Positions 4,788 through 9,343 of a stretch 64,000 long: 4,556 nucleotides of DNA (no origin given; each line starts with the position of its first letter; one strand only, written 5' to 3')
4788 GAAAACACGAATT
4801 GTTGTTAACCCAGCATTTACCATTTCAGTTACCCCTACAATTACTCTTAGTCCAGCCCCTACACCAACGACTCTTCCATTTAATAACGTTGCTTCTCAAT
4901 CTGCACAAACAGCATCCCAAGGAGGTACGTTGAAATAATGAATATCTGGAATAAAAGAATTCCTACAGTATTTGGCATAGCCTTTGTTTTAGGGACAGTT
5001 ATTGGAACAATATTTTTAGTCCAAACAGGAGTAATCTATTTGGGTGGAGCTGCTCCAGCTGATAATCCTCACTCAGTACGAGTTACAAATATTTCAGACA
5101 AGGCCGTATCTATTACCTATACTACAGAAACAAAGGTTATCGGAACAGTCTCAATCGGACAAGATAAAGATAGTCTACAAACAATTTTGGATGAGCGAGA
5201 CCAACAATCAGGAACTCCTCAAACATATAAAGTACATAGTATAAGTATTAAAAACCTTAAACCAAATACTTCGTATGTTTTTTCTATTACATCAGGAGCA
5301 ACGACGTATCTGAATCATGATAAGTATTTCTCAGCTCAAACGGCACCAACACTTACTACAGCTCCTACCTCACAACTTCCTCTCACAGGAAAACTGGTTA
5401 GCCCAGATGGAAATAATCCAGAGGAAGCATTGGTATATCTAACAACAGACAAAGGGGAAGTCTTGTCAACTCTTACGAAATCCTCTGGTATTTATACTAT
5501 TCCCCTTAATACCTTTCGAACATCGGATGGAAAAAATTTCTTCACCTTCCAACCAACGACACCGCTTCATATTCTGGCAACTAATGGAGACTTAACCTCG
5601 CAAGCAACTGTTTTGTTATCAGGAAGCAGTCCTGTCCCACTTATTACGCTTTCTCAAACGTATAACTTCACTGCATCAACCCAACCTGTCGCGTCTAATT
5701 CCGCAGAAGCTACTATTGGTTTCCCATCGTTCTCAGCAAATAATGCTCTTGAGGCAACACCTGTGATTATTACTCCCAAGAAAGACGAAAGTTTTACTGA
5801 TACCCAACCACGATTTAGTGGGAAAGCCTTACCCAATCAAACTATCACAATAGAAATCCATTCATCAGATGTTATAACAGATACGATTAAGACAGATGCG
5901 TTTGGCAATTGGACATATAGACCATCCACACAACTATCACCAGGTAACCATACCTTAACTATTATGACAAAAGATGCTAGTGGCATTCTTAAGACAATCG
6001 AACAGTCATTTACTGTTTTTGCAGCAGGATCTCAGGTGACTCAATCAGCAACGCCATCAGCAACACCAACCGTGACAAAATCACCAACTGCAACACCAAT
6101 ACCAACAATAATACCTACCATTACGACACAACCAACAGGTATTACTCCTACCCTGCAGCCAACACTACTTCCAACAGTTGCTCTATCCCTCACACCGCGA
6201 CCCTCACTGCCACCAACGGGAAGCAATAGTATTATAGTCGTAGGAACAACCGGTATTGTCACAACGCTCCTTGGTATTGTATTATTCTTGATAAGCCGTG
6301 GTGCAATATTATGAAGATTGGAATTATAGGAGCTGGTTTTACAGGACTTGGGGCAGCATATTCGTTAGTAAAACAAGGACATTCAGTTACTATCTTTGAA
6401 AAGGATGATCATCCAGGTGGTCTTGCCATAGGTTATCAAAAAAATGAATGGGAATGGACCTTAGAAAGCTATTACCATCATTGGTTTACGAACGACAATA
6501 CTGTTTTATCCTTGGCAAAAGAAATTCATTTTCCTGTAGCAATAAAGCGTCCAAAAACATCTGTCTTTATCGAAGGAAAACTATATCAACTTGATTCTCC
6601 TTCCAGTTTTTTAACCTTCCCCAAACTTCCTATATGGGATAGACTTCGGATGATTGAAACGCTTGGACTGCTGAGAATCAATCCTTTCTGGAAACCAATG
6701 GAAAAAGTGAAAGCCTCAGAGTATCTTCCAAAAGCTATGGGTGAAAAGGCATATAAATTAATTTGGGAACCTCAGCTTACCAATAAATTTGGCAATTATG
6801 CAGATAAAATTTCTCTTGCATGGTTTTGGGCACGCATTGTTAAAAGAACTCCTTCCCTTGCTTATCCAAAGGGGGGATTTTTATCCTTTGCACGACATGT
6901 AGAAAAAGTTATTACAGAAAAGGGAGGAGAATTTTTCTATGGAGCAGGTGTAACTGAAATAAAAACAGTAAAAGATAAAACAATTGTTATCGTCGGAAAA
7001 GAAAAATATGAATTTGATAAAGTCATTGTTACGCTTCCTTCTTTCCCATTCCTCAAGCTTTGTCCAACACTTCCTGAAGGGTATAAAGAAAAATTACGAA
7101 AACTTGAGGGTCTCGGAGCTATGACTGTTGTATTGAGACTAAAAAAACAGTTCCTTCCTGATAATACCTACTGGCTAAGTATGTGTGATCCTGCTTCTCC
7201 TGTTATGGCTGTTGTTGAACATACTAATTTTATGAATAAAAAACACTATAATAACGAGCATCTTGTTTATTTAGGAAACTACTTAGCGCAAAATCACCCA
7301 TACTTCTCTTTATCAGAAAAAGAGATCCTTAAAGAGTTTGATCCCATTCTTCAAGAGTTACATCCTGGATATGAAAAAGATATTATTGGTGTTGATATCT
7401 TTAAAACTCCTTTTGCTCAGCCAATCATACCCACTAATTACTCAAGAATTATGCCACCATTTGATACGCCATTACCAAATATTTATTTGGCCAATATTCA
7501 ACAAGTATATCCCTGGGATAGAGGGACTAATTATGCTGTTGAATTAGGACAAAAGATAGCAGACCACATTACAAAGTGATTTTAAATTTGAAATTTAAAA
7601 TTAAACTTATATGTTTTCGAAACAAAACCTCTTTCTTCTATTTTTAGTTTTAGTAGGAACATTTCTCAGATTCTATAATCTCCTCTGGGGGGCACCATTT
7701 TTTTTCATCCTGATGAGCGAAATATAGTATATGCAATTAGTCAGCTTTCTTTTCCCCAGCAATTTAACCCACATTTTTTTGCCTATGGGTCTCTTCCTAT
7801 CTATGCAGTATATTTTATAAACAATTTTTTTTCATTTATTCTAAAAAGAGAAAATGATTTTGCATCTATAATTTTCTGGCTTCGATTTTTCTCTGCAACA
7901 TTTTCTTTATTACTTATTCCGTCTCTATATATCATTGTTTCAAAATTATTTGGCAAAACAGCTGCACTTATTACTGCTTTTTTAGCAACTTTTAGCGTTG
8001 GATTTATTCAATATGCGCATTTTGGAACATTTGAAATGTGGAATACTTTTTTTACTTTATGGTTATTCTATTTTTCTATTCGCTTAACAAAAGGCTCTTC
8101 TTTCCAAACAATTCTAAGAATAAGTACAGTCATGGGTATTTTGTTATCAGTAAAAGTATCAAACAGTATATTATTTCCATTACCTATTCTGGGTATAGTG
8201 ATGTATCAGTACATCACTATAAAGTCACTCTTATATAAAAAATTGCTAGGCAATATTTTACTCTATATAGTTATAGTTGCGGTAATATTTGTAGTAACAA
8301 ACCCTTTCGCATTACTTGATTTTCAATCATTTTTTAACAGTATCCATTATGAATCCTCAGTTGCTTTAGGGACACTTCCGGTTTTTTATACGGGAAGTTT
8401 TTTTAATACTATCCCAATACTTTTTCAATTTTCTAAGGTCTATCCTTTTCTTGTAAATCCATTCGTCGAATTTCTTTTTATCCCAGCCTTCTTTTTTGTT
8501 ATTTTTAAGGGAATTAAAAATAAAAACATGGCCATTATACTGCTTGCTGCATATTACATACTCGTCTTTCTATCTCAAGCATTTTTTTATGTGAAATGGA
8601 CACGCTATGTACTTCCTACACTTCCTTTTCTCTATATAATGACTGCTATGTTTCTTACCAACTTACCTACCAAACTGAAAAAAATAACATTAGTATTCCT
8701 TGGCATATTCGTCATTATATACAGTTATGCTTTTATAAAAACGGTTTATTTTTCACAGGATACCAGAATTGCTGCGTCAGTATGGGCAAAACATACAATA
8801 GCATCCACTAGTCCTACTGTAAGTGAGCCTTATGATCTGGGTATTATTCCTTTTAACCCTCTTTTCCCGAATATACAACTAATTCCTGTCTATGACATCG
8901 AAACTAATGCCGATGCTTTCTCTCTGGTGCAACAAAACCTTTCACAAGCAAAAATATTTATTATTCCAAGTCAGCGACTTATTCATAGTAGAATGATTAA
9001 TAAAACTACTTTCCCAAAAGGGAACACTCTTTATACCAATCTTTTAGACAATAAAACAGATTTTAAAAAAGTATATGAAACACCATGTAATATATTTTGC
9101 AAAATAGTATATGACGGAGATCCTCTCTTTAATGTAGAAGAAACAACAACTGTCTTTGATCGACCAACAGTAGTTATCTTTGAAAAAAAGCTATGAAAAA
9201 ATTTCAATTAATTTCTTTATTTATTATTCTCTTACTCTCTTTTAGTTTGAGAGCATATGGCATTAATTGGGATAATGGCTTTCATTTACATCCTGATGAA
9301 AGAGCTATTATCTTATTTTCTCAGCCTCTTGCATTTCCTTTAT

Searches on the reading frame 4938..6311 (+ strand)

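Call 42: search_protein_families(library=pfam, proteins=[window:4938-6311:+], max_evalue=0.00001)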
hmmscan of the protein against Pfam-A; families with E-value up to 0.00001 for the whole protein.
window:4938-6311:+ (458 aa): 2 families
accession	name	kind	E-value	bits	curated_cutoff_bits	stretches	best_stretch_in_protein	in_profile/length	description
PF19077.6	Big_13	-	1.4e-10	42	27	1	281-360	19-100/102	Bacterial Ig-like domain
PF16656.11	Pur_ac_phosph_N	-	5.4e-06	27.3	30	0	47-121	6-82/93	Purple acid Phosphatase, N-terminal domain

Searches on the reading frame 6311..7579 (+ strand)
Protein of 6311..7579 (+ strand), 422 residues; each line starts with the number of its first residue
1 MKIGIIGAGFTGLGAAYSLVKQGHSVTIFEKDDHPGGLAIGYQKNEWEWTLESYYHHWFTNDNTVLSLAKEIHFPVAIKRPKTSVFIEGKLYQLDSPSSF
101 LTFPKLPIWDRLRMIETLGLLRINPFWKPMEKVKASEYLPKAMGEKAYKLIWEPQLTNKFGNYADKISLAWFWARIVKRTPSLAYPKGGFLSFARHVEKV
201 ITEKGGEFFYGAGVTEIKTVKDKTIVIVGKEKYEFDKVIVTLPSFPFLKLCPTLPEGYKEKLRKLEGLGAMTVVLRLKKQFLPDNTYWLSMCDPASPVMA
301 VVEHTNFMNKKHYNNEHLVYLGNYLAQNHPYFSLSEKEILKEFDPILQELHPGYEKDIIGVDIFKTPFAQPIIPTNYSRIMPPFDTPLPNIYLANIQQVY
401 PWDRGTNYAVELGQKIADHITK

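Call 42: search_protein_families(library=pfam, proteins=[window:6311-7576:+], max_evalue=0.00001)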
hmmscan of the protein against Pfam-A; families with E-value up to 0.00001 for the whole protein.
window:6311-7576:+ (422 aa): 5 families
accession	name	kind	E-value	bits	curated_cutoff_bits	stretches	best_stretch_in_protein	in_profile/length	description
PF01593.30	Amino_oxidase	-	3.9e-25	89.5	19.8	1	10-394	1-416/443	Flavin containing amine oxidoreductase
PF13450.12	NAD_binding_8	-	5e-13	49.6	21.9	1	5-68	1-64/68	NAD(P)-binding Rossmann-like domain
PF01266.30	DAO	-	3.5e-12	47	27.9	1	3-37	2-37/353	FAD dependent oxidoreductase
PF00070.33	Pyr_redox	-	1.5e-06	29.1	22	0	2-36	1-35/82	Pyridine nucleotide-disulphide oxidoreductase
PF07992.20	Pyr_redox_2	-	5e-06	26.6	26.1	0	2-35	2-36/291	Pyridine nucleotide-disulphide oxidoreductase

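Call 62: find_encoding_contigs(protein=window:6311-7579:+, flank=3000, max_places=10)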
Protein window:6311-7579:+ (422 aa): no gene with exactly this product is on record in the collection.

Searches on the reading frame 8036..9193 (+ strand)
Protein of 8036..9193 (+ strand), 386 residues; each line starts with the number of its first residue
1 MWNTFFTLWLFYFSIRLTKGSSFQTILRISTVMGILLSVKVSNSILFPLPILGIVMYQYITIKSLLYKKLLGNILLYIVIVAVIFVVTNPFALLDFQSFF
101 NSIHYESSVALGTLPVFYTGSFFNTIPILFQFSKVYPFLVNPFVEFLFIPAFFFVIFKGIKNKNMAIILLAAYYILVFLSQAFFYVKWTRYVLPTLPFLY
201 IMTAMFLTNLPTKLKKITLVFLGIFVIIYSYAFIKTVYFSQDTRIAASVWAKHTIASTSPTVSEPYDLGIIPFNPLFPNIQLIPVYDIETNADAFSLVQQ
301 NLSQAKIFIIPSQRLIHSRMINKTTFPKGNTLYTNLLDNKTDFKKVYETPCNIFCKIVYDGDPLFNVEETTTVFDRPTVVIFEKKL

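Call 42: search_protein_families(library=pfam, proteins=[window:8036-9193:+], max_evalue=0.00001)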
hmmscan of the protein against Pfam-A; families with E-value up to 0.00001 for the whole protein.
window:8036-9193:+ (386 aa): 0 families

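Call 61: list_cluster_members(proteins=[window:8036-9193:+, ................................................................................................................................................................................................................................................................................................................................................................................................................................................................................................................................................, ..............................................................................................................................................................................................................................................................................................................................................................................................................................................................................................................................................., window:7611-7724:+])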
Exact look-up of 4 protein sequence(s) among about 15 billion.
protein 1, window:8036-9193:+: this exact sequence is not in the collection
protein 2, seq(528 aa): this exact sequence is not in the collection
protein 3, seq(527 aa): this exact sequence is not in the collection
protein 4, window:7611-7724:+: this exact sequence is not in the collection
